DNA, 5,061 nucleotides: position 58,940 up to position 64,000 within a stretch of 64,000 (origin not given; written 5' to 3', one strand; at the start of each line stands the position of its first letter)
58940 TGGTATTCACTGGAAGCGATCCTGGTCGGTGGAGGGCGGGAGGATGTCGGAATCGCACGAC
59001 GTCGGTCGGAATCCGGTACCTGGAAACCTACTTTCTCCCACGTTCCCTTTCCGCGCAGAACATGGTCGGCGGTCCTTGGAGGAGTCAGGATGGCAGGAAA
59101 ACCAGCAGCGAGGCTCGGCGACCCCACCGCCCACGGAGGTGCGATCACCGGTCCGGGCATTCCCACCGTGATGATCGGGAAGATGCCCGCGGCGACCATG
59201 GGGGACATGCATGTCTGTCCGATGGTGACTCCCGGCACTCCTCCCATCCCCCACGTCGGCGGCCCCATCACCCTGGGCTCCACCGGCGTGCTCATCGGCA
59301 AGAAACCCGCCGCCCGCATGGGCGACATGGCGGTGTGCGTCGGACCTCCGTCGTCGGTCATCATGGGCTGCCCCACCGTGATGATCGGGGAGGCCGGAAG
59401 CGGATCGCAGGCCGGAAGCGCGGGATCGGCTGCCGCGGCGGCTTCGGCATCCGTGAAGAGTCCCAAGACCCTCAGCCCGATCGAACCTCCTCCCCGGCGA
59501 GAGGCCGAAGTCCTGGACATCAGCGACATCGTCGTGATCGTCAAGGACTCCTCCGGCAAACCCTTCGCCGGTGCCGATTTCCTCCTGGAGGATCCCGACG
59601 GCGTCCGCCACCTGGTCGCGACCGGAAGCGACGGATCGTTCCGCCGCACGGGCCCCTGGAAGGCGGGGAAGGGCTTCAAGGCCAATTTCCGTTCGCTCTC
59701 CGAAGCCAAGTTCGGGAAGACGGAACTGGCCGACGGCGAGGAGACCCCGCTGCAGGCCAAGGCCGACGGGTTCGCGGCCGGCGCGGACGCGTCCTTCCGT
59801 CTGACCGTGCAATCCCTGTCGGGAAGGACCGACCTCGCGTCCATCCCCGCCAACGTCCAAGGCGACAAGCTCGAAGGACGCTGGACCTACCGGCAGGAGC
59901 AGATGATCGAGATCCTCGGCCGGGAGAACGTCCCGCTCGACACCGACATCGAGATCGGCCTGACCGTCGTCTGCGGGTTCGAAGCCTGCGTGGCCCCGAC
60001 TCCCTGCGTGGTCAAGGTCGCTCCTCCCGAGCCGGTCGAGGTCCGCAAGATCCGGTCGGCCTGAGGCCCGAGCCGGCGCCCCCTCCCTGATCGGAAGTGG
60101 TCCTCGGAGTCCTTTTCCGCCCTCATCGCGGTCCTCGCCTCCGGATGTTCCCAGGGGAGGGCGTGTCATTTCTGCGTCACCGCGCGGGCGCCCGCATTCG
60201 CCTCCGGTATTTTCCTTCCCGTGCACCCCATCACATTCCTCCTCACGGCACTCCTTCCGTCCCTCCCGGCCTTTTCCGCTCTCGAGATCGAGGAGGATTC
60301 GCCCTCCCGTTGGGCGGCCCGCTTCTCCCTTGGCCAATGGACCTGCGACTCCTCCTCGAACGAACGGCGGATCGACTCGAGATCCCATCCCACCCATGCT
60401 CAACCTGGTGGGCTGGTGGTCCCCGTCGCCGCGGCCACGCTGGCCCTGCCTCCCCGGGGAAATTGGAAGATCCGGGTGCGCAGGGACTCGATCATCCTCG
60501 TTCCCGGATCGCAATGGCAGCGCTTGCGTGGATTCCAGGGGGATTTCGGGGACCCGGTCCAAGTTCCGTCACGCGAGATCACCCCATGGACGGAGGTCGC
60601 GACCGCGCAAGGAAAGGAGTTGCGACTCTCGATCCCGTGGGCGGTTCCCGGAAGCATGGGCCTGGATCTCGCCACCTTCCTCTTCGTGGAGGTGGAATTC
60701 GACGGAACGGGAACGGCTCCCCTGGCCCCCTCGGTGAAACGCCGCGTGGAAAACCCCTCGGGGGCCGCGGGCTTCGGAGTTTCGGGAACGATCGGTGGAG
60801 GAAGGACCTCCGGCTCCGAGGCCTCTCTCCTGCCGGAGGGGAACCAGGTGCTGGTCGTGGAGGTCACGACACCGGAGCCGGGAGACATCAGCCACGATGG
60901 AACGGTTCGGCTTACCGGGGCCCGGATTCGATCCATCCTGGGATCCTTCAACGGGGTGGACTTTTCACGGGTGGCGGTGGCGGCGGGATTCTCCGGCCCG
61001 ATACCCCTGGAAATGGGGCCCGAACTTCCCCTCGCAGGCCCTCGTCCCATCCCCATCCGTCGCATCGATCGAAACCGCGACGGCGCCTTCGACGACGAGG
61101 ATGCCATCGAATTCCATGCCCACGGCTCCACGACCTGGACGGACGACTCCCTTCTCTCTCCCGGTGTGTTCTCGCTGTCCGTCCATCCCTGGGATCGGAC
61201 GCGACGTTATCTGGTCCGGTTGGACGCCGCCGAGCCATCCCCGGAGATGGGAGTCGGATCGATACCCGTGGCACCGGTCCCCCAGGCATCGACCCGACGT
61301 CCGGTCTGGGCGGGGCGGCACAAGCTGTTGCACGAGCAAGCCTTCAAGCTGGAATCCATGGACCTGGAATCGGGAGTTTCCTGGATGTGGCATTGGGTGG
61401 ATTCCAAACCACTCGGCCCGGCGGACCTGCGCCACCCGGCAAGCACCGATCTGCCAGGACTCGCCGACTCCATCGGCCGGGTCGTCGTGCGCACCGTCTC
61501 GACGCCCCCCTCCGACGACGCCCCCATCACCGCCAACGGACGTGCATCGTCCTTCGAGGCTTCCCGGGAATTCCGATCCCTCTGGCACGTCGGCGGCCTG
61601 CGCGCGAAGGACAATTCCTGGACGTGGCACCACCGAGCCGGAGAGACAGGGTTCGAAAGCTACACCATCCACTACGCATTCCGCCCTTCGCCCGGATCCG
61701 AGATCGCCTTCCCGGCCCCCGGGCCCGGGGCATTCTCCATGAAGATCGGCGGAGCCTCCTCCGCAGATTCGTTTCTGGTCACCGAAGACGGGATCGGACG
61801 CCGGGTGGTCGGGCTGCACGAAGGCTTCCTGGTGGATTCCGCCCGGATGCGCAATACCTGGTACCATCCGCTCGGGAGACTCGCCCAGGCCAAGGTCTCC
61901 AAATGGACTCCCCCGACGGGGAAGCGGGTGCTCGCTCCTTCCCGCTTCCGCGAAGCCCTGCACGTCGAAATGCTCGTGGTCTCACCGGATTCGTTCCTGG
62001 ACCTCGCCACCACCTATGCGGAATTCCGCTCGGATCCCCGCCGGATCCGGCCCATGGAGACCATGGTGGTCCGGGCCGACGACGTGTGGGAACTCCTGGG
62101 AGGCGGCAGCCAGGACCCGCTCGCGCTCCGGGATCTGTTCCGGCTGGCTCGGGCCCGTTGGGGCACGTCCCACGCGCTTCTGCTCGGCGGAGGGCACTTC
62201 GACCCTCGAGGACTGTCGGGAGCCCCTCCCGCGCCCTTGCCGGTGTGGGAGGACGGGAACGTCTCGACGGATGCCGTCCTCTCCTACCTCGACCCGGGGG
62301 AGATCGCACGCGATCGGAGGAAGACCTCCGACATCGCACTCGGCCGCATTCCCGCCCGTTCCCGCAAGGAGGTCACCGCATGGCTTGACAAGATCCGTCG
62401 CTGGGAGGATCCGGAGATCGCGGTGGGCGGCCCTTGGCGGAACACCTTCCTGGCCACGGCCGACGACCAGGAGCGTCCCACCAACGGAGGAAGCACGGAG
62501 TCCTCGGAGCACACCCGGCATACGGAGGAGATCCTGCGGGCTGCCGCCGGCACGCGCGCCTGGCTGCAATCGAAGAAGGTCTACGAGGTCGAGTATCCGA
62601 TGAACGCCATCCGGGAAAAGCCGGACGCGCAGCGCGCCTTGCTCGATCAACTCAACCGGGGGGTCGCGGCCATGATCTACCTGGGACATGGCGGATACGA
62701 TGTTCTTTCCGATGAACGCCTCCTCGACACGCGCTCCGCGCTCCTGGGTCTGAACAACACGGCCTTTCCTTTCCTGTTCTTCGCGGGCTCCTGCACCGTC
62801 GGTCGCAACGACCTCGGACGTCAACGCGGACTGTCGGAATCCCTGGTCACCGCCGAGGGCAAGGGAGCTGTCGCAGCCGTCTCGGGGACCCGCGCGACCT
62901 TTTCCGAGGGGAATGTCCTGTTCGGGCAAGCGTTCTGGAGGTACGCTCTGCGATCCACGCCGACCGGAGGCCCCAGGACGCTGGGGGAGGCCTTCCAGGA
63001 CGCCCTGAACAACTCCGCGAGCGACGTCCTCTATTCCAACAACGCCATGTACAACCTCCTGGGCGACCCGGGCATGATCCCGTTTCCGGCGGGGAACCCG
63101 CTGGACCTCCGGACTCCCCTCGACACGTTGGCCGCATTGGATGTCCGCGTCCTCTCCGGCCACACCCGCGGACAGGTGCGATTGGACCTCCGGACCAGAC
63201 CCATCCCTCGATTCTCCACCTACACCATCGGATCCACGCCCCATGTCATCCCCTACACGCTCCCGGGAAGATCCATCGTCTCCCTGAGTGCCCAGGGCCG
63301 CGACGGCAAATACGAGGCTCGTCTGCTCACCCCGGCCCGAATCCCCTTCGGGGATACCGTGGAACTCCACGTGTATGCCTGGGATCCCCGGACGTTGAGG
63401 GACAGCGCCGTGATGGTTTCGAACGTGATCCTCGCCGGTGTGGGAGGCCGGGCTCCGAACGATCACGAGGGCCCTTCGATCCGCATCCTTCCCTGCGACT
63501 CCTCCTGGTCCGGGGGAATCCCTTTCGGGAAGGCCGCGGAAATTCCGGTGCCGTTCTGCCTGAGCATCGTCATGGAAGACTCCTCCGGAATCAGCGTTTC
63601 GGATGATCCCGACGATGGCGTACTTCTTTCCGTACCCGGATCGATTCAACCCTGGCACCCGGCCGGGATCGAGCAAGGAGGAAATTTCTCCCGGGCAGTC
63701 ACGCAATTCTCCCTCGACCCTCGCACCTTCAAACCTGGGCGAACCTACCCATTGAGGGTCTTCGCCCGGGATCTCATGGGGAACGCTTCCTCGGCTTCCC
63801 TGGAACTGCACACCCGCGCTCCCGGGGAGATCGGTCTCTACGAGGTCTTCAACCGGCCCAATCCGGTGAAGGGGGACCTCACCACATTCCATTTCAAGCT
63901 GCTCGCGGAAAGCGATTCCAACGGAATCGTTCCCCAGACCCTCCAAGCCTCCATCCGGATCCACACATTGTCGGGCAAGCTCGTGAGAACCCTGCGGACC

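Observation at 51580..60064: Contractile-injection cargo-like module: two tandem DUF2169 genes, pentapeptide-repeat lipoprotein, 995-aa metallophosphoesterase and a PAAR protein, with no sheath/tube/baseplate genes in view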

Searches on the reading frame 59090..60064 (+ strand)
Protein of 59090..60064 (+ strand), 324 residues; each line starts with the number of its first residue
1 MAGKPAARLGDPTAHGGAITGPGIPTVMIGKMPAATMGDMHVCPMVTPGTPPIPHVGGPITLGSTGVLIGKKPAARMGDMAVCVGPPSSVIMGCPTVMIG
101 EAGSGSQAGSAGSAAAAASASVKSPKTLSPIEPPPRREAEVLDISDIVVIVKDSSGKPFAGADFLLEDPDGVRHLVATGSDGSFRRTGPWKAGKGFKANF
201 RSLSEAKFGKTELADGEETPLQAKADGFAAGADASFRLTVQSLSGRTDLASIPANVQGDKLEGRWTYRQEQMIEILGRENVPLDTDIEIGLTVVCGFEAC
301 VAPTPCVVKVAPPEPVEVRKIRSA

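Call 7: search_protein_families(library=pfam, proteins=[window:59090-60064:+], max_evalue=0.01)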
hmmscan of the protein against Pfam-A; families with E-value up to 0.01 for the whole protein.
window:59090-60064:+ (324 aa): 2 families
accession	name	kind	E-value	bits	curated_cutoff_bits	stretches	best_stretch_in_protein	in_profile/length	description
PF05488.18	PAAR_motif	-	4.6e-21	75.2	27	2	54-100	5-51/70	PAAR motif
PF13620.12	CarboxypepD_reg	-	0.00083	20.1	32.3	1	147-188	2-44/82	Carboxypeptidase regulatory-like domain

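Call 46: search_protein_families(library=ncbifam, proteins=[window:59090-60064:+], max_evalue=0.01)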
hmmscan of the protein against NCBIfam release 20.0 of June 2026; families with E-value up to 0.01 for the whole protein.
window:59090-60064:+ (324 aa): 1 family
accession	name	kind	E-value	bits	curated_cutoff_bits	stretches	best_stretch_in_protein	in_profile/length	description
NF033420.0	T6SS_PAAR_dom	equivalog_domain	3.8e-06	26.9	124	1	23-100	25-94/94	type VI secretion system PAAR protein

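Call 78: search_protein_families(library=pfam, alignment_id=A5, max_evalue=0.01)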
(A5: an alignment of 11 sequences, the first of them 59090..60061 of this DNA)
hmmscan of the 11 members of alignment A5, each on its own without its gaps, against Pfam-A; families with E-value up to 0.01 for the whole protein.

A. member 1, window:59090-60061:+ (324 aa): 2 families
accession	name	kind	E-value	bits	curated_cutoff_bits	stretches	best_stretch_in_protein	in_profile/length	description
PF05488.18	PAAR_motif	-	4.6e-21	75.2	27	2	54-100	5-51/70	PAAR motif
PF13620.12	CarboxypepD_reg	-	0.00083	20.1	32.3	1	147-188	2-44/82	Carboxypeptidase regulatory-like domain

B. families by the number of members that match (of 11 scanned): 4 families
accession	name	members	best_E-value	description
PF05488.18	PAAR_motif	11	4.6e-24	PAAR motif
PF13620.12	CarboxypepD_reg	5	2.3e-05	Carboxypeptidase regulatory-like domain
PF17802.7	SpaA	4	1.6e-06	Prealbumin-like fold domain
PF02369.22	Big_1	1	0.0068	Bacterial Ig-like domain (group 1)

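Call 84: search_solved_structures(query=window:59090-60061:+, max_evalue=0.01)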
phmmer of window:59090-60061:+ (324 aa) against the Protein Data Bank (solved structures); distinct sequences matched with E-value up to 0.01: 4.
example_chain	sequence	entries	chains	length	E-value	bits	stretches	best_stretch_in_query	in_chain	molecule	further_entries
9rce_c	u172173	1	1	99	1.9e-21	80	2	34-100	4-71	SalCis10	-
8gra_J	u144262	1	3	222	1.3e-07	34.5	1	36-133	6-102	Type VI secretion system spike protein Paar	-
4jiv_D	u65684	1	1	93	0.0017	21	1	22-98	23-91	Putative uncharacterized protein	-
4jiw_D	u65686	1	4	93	0.0026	20.4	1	13-100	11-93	Putative uncharacterized protein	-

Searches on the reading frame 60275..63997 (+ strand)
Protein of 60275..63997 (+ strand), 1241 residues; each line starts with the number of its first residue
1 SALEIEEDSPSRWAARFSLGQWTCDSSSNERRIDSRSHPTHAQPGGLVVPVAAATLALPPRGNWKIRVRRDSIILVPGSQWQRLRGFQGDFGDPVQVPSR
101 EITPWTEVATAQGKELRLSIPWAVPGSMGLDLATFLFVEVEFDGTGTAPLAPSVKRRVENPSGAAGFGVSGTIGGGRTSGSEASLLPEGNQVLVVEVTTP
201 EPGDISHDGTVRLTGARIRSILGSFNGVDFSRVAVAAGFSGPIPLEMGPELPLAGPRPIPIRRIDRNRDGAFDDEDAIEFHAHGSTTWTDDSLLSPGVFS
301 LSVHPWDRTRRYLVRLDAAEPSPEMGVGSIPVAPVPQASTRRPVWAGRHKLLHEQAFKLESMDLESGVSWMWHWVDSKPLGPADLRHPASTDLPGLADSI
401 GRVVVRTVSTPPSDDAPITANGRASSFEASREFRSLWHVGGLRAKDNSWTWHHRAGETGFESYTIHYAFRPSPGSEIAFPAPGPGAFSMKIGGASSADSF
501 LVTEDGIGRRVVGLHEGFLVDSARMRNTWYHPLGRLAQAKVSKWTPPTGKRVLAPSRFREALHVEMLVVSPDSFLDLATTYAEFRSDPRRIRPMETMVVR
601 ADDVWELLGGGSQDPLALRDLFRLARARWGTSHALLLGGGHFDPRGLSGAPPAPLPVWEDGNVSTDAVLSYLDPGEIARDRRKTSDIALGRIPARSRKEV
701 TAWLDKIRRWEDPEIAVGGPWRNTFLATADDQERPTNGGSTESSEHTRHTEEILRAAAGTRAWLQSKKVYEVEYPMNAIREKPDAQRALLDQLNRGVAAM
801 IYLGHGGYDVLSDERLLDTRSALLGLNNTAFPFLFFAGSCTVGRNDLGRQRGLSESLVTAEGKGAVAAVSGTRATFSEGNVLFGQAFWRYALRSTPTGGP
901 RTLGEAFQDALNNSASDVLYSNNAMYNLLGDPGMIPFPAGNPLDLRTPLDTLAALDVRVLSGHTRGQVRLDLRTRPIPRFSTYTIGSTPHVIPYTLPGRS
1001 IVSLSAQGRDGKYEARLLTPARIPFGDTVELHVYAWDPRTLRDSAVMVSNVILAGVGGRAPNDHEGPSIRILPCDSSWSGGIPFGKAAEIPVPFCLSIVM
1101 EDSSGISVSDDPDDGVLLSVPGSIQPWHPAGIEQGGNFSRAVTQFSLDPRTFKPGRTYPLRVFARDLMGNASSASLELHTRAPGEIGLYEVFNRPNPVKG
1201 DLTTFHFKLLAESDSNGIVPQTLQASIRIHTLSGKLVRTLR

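Call 7: search_protein_families(library=pfam, proteins=[window:60275-63997:+], max_evalue=0.01)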
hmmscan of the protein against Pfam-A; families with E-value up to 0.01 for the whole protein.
window:60275-63997:+ (1241 aa): 1 family
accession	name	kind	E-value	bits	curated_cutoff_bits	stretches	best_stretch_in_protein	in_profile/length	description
PF01364.23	Peptidase_C25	-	1.3e-59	202.8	23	1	566-934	1-372/374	Peptidase family C25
